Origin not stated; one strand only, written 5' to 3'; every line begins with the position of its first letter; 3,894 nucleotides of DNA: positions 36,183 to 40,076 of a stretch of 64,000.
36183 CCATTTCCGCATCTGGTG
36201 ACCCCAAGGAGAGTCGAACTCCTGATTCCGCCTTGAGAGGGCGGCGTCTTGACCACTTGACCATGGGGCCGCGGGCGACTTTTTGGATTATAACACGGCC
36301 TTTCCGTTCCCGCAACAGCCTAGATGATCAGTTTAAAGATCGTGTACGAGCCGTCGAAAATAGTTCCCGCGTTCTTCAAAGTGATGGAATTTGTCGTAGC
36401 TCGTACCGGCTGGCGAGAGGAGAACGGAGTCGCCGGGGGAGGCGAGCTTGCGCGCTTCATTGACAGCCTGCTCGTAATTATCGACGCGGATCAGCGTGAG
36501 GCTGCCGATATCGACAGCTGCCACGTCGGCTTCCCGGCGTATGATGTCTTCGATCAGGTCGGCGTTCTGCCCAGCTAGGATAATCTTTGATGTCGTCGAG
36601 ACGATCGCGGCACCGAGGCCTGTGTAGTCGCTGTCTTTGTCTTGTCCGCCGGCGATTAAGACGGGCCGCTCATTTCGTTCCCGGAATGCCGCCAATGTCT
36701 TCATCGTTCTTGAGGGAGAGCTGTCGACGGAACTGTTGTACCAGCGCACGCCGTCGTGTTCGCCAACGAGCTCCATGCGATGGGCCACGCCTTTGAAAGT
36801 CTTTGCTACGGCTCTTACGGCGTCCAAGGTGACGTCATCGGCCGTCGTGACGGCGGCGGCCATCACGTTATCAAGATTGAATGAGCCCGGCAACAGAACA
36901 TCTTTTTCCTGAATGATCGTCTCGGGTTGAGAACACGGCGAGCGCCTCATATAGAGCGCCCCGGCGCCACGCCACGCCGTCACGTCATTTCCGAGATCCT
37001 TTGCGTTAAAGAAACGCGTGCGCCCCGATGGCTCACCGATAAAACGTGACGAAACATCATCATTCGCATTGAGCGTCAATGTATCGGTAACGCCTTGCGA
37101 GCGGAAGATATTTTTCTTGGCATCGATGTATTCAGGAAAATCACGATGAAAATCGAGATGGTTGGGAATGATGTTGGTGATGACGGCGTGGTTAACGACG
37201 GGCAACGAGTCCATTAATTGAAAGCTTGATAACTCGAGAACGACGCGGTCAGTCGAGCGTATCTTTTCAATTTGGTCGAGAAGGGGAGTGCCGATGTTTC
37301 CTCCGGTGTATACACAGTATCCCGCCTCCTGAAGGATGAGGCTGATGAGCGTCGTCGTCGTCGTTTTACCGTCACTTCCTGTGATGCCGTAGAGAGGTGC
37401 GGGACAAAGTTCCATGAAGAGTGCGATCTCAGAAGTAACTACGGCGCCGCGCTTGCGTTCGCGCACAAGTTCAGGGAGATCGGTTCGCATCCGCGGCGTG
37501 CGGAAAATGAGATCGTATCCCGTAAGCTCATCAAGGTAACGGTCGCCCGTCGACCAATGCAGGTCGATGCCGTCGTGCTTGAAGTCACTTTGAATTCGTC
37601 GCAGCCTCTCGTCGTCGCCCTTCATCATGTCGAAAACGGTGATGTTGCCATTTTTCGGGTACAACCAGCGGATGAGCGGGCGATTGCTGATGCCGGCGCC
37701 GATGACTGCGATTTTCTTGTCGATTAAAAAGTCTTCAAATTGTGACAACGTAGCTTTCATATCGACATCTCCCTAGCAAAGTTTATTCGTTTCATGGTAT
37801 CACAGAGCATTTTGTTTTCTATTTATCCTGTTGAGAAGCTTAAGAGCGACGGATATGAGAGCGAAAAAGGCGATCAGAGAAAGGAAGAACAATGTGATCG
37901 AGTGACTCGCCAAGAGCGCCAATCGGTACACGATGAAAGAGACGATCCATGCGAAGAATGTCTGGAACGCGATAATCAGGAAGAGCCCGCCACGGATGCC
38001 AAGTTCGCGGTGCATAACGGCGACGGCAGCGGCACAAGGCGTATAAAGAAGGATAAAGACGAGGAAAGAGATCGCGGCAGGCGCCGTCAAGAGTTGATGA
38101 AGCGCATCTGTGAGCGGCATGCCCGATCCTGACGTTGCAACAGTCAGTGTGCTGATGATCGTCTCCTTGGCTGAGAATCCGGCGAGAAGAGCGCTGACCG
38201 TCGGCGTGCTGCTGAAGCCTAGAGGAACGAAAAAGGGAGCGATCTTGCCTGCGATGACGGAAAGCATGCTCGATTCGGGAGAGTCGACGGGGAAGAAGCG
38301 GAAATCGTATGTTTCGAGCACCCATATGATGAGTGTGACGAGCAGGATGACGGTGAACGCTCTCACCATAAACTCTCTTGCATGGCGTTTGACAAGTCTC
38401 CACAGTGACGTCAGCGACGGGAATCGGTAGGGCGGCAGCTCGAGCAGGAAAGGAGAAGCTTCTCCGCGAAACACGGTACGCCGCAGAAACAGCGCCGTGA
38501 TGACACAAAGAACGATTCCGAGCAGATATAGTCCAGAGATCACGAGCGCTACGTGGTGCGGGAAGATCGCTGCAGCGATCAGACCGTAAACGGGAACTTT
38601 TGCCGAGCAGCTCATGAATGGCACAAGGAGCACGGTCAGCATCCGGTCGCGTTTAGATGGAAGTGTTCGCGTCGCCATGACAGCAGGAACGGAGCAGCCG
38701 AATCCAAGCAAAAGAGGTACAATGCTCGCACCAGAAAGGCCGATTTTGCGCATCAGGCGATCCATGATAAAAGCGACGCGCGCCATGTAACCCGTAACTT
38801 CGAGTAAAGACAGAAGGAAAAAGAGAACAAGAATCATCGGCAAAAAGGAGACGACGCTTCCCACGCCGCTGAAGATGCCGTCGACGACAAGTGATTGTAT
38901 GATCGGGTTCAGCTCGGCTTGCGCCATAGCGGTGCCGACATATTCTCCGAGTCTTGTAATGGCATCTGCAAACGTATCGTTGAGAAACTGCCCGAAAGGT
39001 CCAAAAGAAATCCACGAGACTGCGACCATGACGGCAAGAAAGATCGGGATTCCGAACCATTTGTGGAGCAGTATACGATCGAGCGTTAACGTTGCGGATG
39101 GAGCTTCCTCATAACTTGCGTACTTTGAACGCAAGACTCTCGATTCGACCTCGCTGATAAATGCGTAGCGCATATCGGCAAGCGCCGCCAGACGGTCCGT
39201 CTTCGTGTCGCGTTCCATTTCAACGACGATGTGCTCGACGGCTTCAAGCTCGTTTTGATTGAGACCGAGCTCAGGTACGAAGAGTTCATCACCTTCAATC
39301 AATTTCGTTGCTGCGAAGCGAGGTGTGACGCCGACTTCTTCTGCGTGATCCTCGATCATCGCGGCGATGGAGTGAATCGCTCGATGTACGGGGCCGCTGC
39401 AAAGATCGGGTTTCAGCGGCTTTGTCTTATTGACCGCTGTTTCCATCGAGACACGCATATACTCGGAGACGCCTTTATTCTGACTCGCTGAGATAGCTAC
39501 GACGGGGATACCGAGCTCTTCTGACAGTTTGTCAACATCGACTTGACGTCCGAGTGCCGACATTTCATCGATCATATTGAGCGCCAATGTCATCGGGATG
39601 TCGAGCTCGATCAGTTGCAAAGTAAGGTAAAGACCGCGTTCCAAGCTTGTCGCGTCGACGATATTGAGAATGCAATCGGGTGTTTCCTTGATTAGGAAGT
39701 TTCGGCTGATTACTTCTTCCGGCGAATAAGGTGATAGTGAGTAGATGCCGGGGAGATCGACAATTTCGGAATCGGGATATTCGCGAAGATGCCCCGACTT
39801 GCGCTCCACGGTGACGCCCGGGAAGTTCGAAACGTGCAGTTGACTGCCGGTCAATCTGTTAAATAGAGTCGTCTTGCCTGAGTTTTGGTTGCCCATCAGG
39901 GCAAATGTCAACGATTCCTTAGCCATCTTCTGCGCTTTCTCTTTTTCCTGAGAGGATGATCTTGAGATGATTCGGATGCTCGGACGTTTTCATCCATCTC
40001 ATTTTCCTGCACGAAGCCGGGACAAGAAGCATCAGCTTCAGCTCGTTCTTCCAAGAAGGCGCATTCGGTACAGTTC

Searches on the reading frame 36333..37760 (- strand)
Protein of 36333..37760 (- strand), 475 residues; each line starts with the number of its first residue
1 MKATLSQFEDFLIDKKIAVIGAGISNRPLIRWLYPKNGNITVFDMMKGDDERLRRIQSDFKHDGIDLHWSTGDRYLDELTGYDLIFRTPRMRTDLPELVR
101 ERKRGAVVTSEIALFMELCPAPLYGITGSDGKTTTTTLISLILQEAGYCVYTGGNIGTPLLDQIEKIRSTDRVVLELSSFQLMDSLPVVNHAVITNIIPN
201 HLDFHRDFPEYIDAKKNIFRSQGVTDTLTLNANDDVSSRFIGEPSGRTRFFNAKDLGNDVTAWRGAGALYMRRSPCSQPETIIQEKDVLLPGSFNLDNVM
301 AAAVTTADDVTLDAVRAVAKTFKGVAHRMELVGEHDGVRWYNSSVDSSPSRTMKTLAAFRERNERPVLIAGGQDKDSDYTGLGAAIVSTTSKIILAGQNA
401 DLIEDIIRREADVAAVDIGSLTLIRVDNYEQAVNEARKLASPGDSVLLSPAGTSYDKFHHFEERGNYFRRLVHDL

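Call 5: search_protein_families(library=ncbifam, proteins=[window:36333-37760:-], max_evalue=0.001)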
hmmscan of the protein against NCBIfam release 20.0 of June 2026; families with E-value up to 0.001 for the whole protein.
window:36333-37760:- (475 aa): 19 families
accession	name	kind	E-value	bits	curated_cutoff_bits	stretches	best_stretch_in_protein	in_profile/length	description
TIGR01087.1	murD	equivalog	2.4e-90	303.7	211.95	1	16-473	1-440/441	UDP-N-acetylmuramoyl-L-alanine--D-glutamate ligase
NF053646.1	pMurD1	equivalog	2e-28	99.3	610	1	16-448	2-438/465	pseudomurein biosynthesis peptide ligase pMurD1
TIGR01085.1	murE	subfamily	1.4e-26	93.4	257.3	1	169-449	155-444/472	UDP-N-acetylmuramyl-tripeptide synthetase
NF001124.0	PRK00139.1-2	equivalog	5.2e-26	91.4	476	2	170-448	177-464/500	UDP-N-acetylmuramoyl-L-alanyl-D-glutamate--2,6-diaminopimelate ligase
NF001126.0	PRK00139.1-4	equivalog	2e-23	82.7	373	2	171-449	173-455/486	UDP-N-acetylmuramoyl-L-alanyl-D-glutamate--2,6-diaminopimelate ligase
TIGR01082.1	murC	equivalog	3.8e-22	79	335.1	1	77-361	54-339/449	UDP-N-acetylmuramate--L-alanine ligase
NF001123.0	PRK00139.1-1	equivalog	1.7e-19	69.9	586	1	189-452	197-465/493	UDP-N-acetylmuramoyl-L-alanyl-D-glutamate--2,6-diaminopimelate ligase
NF008896.0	PRK11929.1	equivalog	7.6e-19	67.1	1023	1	169-399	179-422/965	bifunctional UDP-N-acetylmuramoyl-L-alanyl-D-glutamate--2,6-diaminopimelate ligase MurE/UDP-N-acetylmuramoyl-tripeptide--D-alanyl-D-alanine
NF053645.1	pMurC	equivalog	5e-17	61.7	560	1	19-236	3-226/492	pseudomurein biosynthesis peptide ligase pMurC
TIGR01143.1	murF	subfamily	8.6e-16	57.9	288.6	1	117-408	70-375/418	UDP-N-acetylmuramoyl-tripeptide--D-alanyl-D-alanine ligase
NF053647.1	pMurD2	equivalog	3.1e-14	52.7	550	1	16-247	2-228/405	pseudomurein biosynthesis peptide ligase pMurD2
NF010628.0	PRK14022.1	equivalog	2.3e-10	39.8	536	1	123-453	113-457/483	UDP-N-acetylmuramoyl-L-alanyl-D-glutamate--L-lysine ligase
NF053648.1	pMurE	equivalog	4.6e-08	32.2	600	1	126-333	103-325/464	pseudomurein biosynthesis peptide ligase pMurE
NF008041.0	PRK10773.1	equivalog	4.8e-08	32.1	551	1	89-329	69-318/453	UDP-N-acetylmuramoyl-tripeptide--D-alanyl-D-alanine ligase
TIGR02068.2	cya_phycin_syn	equivalog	5.3e-07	28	850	1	121-150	479-508/862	cyanophycin synthetase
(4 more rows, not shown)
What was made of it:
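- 36333..37760 (-): murD, a core gene to the right of the slot. TIGR01087 scores 303.7 bits, above its cut-off (call 5).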

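Call 11: find_related_loci(query=window:36333-37760:-, collection=genome_contigs, flank=10000)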
Query window:36333-37760:- (475 aa) in genome_contigs; peptide patterns used: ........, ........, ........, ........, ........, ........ (x = any residue, [..] = any of these).
600 stretches matched a pattern (row limit reached: there are more); 559 encode a relative of the query (tblastn E <= 1e-3); the best 80 are kept; 80 distinct loci.
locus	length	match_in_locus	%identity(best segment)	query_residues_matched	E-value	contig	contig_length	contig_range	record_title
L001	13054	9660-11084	73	1-475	0e+0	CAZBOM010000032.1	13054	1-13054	MAG TPA_asm: uncultured Mageeibacillus sp. isolate binchicken_co45_790 genome assembly, contig: NODE_8550_length_13054_c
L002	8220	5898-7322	71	1-475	0e+0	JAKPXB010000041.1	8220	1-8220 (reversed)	MAG: Bacillota bacterium isolate USPA_metabat.25 k141_1377317, whole genome shotgun sequence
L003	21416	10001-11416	67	1-472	0e+0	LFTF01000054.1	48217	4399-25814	MAG: Clostridiales bacterium DTU023 scaffold2742, whole genome shotgun sequence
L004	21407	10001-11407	57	6-475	3e-173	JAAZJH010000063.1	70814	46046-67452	MAG: Clostridiaceae bacterium isolate AS21ysBPME_217 240149_AS21, whole genome shotgun sequence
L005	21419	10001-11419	53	1-475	4e-155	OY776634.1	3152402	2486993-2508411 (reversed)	MAG: uncultured Saccharofermentans sp. isolate 458ea057-a119-4e25-ad7c-619b59e424da genome assembly, chromosome: 1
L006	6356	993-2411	51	1-475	9e-155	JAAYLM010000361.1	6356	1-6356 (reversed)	MAG: Oscillospiraceae bacterium isolate AS15tlH2ME_27 102791_AS15, whole genome shotgun sequence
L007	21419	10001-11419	52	1-475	2e-154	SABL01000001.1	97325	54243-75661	MAG: Clostridia bacterium isolate INTA.CYC.091 contig-100_107, whole genome shotgun sequence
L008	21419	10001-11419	52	1-475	5e-153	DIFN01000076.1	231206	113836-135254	MAG TPA_asm: Mageeibacillus sp. UBA5747 UBA5747_contig_325, whole genome shotgun sequence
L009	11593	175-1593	49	1-475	8e-153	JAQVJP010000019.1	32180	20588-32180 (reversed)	MAG: Eubacteriales bacterium isolate STE_66 NODE_2718_length_32180_cov_10.598945_Sandtown_E, whole genome shotgun sequen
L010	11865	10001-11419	51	1-475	2e-151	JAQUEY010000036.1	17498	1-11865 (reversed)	MAG: Eubacteriales bacterium isolate STCSWMC_189 NODE_8400_length_17498_cov_6.050371_ST_CSWMC, whole genome shotgun sequ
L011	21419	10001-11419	49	1-475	6e-151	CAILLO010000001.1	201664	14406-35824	MAG: uncultured Clostridiales bacterium isolate AlinenLipids_bin-6025 genome assembly, contig: bin-6025:01/82, whole gen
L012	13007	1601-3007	55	5-475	6e-158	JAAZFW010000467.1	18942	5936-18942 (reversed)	MAG: Clostridiaceae bacterium isolate AS10tlH2TH_285 237899_AS10, whole genome shotgun sequence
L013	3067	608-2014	48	5-475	4e-151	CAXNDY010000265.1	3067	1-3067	MAG: Saccharofermentanales bacterium isolate MiH-14oct19-66 genome assembly, contig: MiH-14oct19-C82602, whole genome sh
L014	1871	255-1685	47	1-475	2e-153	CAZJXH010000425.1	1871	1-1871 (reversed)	MAG TPA_asm: uncultured Oscillospiraceae bacterium isolate SRP302447_co2_281 genome assembly, contig: NODE_215165_length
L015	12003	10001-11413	46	5-475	3e-139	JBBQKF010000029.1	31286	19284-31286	MAG: Saccharofermentanales bacterium isolate Co_metawrap_631 Cmw_631_k141_23957230_length_31286_cov_15.9981, whole genom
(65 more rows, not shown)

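Call 22: find_encoding_contigs(protein=window:36333-37760:-, flank=10000, max_places=10)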
Protein window:36333-37760:- (475 aa): 18 contigs read that carry it; 10 places shown.
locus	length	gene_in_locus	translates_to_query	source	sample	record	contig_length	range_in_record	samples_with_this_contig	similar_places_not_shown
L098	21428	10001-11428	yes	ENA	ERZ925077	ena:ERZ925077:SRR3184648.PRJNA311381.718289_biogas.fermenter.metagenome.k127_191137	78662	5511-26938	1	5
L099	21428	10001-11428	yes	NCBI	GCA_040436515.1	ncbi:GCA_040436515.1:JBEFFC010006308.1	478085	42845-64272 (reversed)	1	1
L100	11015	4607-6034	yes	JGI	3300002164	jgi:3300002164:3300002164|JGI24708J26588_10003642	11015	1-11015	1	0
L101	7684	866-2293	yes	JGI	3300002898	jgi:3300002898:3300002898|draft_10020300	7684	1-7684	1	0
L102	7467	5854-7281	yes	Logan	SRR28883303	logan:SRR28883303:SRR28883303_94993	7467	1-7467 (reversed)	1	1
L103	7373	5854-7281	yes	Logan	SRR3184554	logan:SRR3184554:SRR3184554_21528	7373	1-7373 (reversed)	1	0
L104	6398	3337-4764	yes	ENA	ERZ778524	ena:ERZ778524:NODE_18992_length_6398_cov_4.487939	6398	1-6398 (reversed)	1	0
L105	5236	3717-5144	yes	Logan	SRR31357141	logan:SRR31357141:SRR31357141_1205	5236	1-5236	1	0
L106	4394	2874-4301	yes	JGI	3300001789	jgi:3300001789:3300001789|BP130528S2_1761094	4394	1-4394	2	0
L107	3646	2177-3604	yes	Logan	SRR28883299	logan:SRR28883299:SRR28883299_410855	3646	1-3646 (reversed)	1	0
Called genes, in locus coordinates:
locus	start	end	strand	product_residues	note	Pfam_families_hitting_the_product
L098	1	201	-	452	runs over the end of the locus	PF00342:PGI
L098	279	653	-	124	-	-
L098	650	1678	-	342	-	PF06161:DUF975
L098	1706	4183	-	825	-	PF00158:Sigma54_activat (faint), PF05621:TniB (weak), PF00004:AAA, PF17871:AAA_lid_9, PF00004:AAA, PF07724:AAA_2, PF07728:AAA_5, PF10431:ClpB_D2-small, +7 more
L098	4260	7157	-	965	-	PF00005:ABC_tran (faint), PF02463:SMC_N (faint), PF03193:RsgA_GTPase (faint), PF13191:AAA_16 (faint), PF13304:AAA_21 (faint), PF13555:AAA_29 (faint), PF17760:UvrA_inter, PF17755:UvrA_DNA-bind, +1 more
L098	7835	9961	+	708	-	PF01926:MMR_HSR1, PF02421:FeoB_N, PF17910:FeoB_Cyto, PF07670:Gate, PF07664:FeoB_C, PF07670:Gate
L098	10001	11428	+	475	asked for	PF08245:Mur_ligase_M, PF02875:Mur_ligase_C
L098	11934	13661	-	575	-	PF00664:ABC_membrane, PF00005:ABC_tran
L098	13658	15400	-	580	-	PF00664:ABC_membrane, PF00005:ABC_tran, PF02463:SMC_N (weak)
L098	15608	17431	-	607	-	PF03415:Peptidase_C11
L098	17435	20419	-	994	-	-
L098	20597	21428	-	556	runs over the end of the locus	PF01636:APH (faint), PF00069:Pkinase, PF03109:ABC1 (weak), PF07714:PK_Tyr_Ser-Thr, PF13855:LRR_8 (faint), PF12799:LRR_4 (weak)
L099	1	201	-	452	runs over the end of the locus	PF00342:PGI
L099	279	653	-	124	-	-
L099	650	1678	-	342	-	PF06161:DUF975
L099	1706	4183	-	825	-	PF00158:Sigma54_activat (faint), PF05621:TniB (weak), PF00004:AAA, PF17871:AAA_lid_9, PF00004:AAA, PF07724:AAA_2, PF07728:AAA_5, PF10431:ClpB_D2-small, +7 more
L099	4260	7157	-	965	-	PF00005:ABC_tran (faint), PF02463:SMC_N (faint), PF03193:RsgA_GTPase (faint), PF13191:AAA_16 (faint), PF13304:AAA_21 (faint), PF13555:AAA_29 (faint), PF17760:UvrA_inter, PF17755:UvrA_DNA-bind, +1 more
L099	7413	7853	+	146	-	PF04023:FeoA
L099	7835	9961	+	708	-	PF01926:MMR_HSR1, PF02421:FeoB_N, PF17910:FeoB_Cyto, PF07670:Gate, PF07664:FeoB_C, PF07670:Gate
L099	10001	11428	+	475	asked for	PF08245:Mur_ligase_M, PF02875:Mur_ligase_C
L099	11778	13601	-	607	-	PF03415:Peptidase_C11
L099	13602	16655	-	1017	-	-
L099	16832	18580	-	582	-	PF00069:Pkinase, PF01636:APH (faint), PF03109:ABC1 (weak), PF07714:PK_Tyr_Ser-Thr, PF13855:LRR_8 (faint), PF12799:LRR_4 (weak)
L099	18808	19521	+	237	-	PF00578:AhpC-TSA, PF08534:Redoxin, PF10417:1-cysPrx_C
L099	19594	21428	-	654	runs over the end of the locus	PF00884:Sulfatase (weak)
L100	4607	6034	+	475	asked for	PF08245:Mur_ligase_M, PF02875:Mur_ligase_C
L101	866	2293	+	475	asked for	PF08245:Mur_ligase_M, PF02875:Mur_ligase_C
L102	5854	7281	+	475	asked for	PF08245:Mur_ligase_M, PF02875:Mur_ligase_C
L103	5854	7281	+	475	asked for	PF08245:Mur_ligase_M, PF02875:Mur_ligase_C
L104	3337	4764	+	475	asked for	PF08245:Mur_ligase_M, PF02875:Mur_ligase_C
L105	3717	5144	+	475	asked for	PF08245:Mur_ligase_M, PF02875:Mur_ligase_C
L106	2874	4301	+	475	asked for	PF08245:Mur_ligase_M, PF02875:Mur_ligase_C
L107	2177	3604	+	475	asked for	PF08245:Mur_ligase_M, PF02875:Mur_ligase_C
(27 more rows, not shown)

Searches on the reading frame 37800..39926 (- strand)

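Call 5: search_protein_families(library=ncbifam, proteins=[window:37800-39926:-], max_evalue=0.001)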
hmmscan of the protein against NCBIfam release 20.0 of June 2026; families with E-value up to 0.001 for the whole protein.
window:37800-39926:- (708 aa): 17 families
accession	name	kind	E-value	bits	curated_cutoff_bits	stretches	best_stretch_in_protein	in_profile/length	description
TIGR00437.1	feoB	equivalog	1.3e-167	559.1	315.65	1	12-641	1-594/594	ferrous iron transport protein B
NF007105.0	PRK09554.1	equivalog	4.1e-135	451.8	683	2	5-595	3-589/772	Fe(2+) transporter permease subunit FeoB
TIGR03594.1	GTPase_EngA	equivalog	4e-13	49.2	306.7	1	8-167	3-163/432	ribosome biogenesis GTPase Der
NF000908.1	PRK00089.1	equivalog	2.2e-08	33.7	237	1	7-167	5-170/291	GTPase Era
NF003255.0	PRK04213.1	equivalog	2.6e-08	33.4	164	1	4-61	8-62/204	GTP-binding protein EngB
TIGR03918.1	GTP_HydF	equivalog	2.9e-08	33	325.55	1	5-167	7-170/392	[FeFe] hydrogenase H-cluster maturation GTPase HydF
TIGR00231.1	small_GTP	domain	5.5e-08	32.8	42.5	1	9-155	7-157/164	GTP-binding protein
TIGR00436.1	era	equivalog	1.4e-07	31.2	116.25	1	8-159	3-158/270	GTPase Era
NF007071.0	PRK09518.1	equivalog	1e-05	24.3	953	1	5-169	271-436/706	bifunctional cytidylate kinase/GTPase Der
NF007811.0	PRK10519.1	equivalog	4.3e-05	23.1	111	0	341-411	9-80/155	hypothetical protein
TIGR02729.1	Obg_CgtA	equivalog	4.5e-05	22.6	280.25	1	9-161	161-325/329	Obg family GTPase CgtA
TIGR03596.1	GTPase_YlqF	equivalog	6.1e-05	22.5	208.2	1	2-62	115-174/276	ribosome biogenesis GTPase YlqF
TIGR03598.1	GTPase_YsxC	equivalog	7.8e-05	22.4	124.45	1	5-137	18-157/186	ribosome biogenesis GTP-binding protein YihA/YsxC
NF008956.1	PRK12299.1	equivalog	0.00011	21.3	300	1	9-162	162-323/327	GTPase ObgE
NF002828.0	PRK03003.1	equivalog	0.00012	20.8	631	1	5-166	40-202/477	ribosome biogenesis GTPase Der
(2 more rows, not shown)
